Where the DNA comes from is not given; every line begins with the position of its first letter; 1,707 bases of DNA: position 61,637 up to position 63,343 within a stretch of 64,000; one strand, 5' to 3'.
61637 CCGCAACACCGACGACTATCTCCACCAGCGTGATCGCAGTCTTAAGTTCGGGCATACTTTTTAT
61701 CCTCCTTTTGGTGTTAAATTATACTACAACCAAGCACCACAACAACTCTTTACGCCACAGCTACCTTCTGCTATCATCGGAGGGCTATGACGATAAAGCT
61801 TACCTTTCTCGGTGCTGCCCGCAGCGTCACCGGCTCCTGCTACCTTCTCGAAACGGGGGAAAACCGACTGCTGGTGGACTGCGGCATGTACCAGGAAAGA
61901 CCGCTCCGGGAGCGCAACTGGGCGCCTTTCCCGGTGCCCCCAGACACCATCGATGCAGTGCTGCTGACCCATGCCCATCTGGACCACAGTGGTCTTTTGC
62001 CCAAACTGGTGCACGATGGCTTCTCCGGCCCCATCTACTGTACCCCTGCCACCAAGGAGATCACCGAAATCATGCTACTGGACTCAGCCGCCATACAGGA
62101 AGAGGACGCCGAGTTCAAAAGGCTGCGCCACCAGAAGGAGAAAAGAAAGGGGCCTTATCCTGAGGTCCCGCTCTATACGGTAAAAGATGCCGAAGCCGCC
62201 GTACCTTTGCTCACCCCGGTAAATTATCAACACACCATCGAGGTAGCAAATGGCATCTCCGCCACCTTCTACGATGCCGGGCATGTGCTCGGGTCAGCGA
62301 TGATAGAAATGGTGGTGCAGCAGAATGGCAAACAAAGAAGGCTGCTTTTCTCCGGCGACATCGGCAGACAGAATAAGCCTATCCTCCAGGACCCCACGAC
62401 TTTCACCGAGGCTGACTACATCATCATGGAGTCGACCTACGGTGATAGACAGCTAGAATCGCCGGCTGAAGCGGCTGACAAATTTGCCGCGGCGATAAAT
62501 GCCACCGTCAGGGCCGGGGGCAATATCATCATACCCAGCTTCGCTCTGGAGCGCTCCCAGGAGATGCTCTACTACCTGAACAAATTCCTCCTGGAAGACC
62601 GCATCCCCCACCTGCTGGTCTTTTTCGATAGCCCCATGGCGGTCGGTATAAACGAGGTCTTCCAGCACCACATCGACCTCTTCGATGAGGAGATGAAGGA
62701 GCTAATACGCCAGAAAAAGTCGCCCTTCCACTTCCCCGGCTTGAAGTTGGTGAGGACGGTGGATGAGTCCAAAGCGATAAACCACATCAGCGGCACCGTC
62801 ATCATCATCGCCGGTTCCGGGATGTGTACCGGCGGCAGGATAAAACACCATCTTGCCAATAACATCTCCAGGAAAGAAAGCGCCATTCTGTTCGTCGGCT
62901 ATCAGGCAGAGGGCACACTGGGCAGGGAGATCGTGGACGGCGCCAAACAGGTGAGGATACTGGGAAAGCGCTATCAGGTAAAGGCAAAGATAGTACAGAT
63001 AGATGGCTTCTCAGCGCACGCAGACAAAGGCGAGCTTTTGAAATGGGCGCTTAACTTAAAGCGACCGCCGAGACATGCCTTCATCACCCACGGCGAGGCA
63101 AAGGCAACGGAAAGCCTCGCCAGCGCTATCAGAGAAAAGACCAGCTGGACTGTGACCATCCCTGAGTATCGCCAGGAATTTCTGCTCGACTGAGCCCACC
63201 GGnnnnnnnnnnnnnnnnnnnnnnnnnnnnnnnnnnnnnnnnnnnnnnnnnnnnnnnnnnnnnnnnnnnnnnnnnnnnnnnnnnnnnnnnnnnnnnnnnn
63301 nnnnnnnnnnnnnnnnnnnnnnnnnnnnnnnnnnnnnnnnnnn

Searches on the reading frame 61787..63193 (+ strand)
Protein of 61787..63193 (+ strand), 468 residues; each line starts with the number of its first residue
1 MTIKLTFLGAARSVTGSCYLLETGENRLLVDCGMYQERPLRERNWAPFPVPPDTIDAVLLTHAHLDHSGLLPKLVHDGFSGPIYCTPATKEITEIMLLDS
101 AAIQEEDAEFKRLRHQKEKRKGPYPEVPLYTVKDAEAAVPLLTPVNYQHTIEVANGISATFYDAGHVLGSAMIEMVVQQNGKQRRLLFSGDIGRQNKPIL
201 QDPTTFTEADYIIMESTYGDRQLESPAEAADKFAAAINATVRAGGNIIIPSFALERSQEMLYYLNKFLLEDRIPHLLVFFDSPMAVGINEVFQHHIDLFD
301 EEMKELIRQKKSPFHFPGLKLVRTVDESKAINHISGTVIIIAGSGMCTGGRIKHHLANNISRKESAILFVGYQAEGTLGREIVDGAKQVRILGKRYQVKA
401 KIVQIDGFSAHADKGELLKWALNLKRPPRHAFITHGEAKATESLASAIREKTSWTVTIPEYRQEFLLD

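Call 42: search_protein_families(library=pfam, proteins=[window:61787-63193:+], max_evalue=1e-8)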
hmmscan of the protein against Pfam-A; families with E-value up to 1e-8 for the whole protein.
window:61787-63193:+ (468 aa): 5 families
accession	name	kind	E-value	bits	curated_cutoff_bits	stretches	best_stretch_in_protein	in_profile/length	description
PF10996.14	Beta-Casp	-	2.9e-38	131.5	27.7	1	258-382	2-120/120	Beta-Casp domain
PF07521.17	RMMBL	-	6.4e-17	61.7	21.6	1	396-459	2-63/63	Zn-dependent metallo-hydrolase RNA specificity domain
PF00753.33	Lactamase_B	-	2.8e-15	57.2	22.7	1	16-203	6-161/196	Metallo-beta-lactamase superfamily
PF16661.11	Lactamase_B_6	-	2.8e-12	46.8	27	1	20-175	1-149/193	Metallo-beta-lactamase superfamily domain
PF12706.13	Lactamase_B_2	-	8.4e-11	42.3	27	1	26-220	1-169/200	Beta-lactamase superfamily domain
